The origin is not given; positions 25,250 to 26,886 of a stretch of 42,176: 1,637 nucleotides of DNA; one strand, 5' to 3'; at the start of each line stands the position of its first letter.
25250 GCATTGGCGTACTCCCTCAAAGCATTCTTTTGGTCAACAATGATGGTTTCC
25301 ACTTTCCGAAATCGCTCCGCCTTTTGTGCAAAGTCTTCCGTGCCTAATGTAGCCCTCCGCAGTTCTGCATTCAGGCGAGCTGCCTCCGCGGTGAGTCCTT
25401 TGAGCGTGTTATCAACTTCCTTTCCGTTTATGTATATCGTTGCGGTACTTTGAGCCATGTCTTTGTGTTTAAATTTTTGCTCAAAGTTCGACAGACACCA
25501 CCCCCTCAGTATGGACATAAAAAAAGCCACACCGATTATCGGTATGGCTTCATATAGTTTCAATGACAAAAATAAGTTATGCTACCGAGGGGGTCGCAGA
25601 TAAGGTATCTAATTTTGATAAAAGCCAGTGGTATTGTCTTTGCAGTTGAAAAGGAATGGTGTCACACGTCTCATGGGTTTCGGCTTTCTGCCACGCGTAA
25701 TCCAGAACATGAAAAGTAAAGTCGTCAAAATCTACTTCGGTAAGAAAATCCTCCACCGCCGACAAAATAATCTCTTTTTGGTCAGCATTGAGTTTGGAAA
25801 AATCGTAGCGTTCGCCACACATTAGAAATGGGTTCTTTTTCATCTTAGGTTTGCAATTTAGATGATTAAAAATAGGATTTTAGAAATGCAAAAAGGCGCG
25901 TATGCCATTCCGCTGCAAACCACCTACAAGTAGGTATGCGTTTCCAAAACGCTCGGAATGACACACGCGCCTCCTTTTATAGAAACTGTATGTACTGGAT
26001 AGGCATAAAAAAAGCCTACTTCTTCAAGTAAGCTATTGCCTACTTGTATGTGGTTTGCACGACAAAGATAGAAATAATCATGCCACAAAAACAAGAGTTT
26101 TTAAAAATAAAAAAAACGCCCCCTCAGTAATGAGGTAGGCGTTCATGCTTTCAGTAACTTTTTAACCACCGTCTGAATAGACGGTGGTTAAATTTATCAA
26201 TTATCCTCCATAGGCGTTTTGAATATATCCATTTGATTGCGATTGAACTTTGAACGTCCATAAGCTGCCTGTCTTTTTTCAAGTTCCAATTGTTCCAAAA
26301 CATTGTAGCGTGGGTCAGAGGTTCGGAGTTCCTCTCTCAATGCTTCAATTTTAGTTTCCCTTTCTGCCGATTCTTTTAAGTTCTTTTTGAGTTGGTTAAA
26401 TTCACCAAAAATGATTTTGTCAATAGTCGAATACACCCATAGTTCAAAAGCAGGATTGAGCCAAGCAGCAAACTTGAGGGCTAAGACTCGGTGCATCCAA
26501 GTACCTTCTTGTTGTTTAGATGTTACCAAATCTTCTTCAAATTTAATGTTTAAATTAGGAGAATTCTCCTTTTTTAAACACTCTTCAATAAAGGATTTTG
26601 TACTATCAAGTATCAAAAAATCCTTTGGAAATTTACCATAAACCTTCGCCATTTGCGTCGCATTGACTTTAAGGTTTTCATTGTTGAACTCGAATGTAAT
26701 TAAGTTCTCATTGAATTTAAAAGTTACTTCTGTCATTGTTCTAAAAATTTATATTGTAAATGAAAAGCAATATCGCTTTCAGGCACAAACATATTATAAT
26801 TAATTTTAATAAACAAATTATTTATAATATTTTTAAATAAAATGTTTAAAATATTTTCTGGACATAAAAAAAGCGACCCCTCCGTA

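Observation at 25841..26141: Twin cassette B: same architecture, different pairing sequences, placed just upstream of the tape-measure gene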

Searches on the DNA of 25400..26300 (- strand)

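Call 13: search_rna_families(source=window, start=25400, end=26300, threshold=evalue, max_evalue=10)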
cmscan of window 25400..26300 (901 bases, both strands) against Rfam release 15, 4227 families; matches with E-value up to 10: 26.
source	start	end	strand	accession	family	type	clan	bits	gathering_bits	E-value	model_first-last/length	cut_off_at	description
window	26107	26218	-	RF00515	PyrR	Cis-reg;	-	31.9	54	0.025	1-115/115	no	PyrR binding site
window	25892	25974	-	RF03390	mir-2450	Gene; miRNA;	-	26.5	59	0.013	1-73/73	no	mir-2450 microRNA precursor family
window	26085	26186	+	RF01742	lactis-plasmid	Gene; sRNA;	-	24.9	70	0.18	1-106/106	no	lactis-plasmid RNA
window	26072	26201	-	RF02579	tsr26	Gene; sRNA;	-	22.3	141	0.87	1-122/122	no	S. aureus tsr26 small RNA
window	25517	25596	-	RF00378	Qrr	Gene; sRNA;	-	22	50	0.2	1-108/108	no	Qrr RNA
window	25996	26118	-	RF00121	MicC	Gene; sRNA;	-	21.2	90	1.7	1-123/123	no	MicC RNA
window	25458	25555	+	RF02618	SSRC34_2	Gene; sRNA;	-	20.1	48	1.4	1-125/125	no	Streptococcus sRNA 34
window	26005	26109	-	RF01859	Phe_leader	Cis-reg; leader;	-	20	55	1.4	1-125/125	no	Phenylalanine leader peptide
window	25892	25974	+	RF03390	mir-2450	Gene; miRNA;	-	19.1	59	1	1-73/73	no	mir-2450 microRNA precursor family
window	26083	26143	+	RF02844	RefA9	Gene; antisense;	-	18.9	49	4.2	1-64/64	no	Enterococcus sRNA A9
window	25515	25615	-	RF04312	trpB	Cis-reg;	-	18.7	59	8.5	1-107/107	no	trpB ncRNA motif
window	26104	26194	-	RF04312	trpB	Cis-reg;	-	18.7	59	8.6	1-107/107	no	trpB ncRNA motif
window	25510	25598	-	RF00121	MicC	Gene; sRNA;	-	17.4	90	9.8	1-123/123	no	MicC RNA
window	26104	26192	-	RF02969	DUF3800-I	Gene; sRNA;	-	17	44.2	9.5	1-115/115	no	DUF3800-I RNA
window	26145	26197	-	RF02351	psRNA14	Gene; sRNA;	-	16.7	60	8.6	1-84/84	no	Proteobacteria sRNA psRNA14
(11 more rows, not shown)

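Call 16: search_dna_similar(query=window:25400-26300:-, collection=phages, mode=distant)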
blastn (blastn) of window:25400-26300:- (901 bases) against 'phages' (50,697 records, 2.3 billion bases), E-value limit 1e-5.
No match.
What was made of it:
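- Tried and rejected: blastn of the region against 50,697 GenBank phages gave no match (call 16).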

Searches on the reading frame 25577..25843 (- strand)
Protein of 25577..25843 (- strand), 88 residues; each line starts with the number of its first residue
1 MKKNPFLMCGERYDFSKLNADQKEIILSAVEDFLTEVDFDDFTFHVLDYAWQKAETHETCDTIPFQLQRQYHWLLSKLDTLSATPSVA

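Call 11: search_protein_families(library=pfam, proteins=[window:25577-25843:-], max_evalue=0.01)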
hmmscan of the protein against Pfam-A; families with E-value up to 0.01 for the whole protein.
window:25577-25843:- (88 aa): 0 families

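Call 12: search_protein_families(library=phrogs, proteins=[window:25577-25843:-], max_evalue=0.01)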
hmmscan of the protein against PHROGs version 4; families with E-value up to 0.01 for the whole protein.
window:25577-25843:- (88 aa): 0 families

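Call 17: find_homologous_proteins(query=window:25577-25843:-, max_evalue=0.01)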
Query window:25577-25843:- (88 aa): 1 proteins with E <= 0.01 among 3 candidates.
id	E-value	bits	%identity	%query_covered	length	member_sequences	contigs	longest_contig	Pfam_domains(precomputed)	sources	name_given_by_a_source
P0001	5.1e-54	197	100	100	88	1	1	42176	-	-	-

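Call 18: find_related_loci(query=window:25577-25843:-, collection=viral_contigs, flank=3000)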
Query window:25577-25843:- (88 aa) in viral_contigs; peptide patterns used: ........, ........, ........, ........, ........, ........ (x = any residue, [..] = any of these).
11 stretches matched a pattern, but none encodes a relative of the query by tblastn (E <= 1e-3).
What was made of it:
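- Tried and rejected: The 88-aa ORF has no homologue among 5.8 billion proteins or in IMG/VR (calls 17, 18).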

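Call 120: predict_structure(protein=window:25577-25843:-)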
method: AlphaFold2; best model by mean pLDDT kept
length: 88 residues; sequences in the alignment: 1
mean_pLDDT: 56.4   pTM: 0.36
mean pLDDT of the five models: 56.4, 54.6, 52.5, 50.2, 46.5
residues with pLDDT >= 90: 0; 70-90: 1; 50-70: 75; < 50: 12
segments of 3 or more residues with pLDDT < 50: 1-8, 85-88
pLDDT, mean of each block of 10 residues (from residue 1): 39 58 65 59 56 58 58 65 48
secondary structure, 60 per line:
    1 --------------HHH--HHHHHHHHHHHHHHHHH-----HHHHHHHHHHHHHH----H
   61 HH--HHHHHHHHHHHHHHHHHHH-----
elements in order: H20-36 H42-55 H65-83
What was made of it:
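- Tried and rejected: AlphaFold2 on the 88-aa ORF gave pLDDT 56, so I ran no fold search (call 120).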

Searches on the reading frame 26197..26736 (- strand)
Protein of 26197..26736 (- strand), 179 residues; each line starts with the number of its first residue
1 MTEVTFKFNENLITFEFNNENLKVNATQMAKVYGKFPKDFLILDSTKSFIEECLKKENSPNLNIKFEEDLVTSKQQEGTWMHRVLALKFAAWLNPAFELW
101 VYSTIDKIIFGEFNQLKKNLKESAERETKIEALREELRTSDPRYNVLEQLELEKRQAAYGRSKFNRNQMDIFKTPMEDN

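Call 11: search_protein_families(library=pfam, proteins=[window:26197-26736:-], max_evalue=0.01)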
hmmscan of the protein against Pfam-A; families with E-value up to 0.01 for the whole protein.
window:26197-26736:- (179 aa): 1 family
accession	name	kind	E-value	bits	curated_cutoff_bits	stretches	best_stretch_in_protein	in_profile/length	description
PF04383.19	KilA-N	-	2e-17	63.4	23.8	1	13-109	8-105/107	KilA-N domain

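Call 12: search_protein_families(library=phrogs, proteins=[window:26197-26736:-], max_evalue=0.01)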
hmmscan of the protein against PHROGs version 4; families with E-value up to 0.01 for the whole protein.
window:26197-26736:- (179 aa): 4 families
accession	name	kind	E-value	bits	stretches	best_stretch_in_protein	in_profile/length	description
phrog_129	-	transcription regulation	1.5e-22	81.7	1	24-161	21-160/273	transcriptional regulator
phrog_1136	-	unknown function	1.3e-16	62.1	1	6-119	7-114/244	-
phrog_2812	-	unknown function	2.1e-15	58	1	26-135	22-132/288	-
phrog_10441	-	unknown function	4.5e-07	31.2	1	75-116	14-55/126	-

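Call 23: find_related_loci(query=window:26197-26736:-, collection=viral_contigs, flank=4000)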
Query window:26197-26736:- (179 aa) in viral_contigs; peptide patterns used: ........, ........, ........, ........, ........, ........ (x = any residue, [..] = any of these).
15 stretches matched a pattern, but none encodes a relative of the query by tblastn (E <= 1e-3).
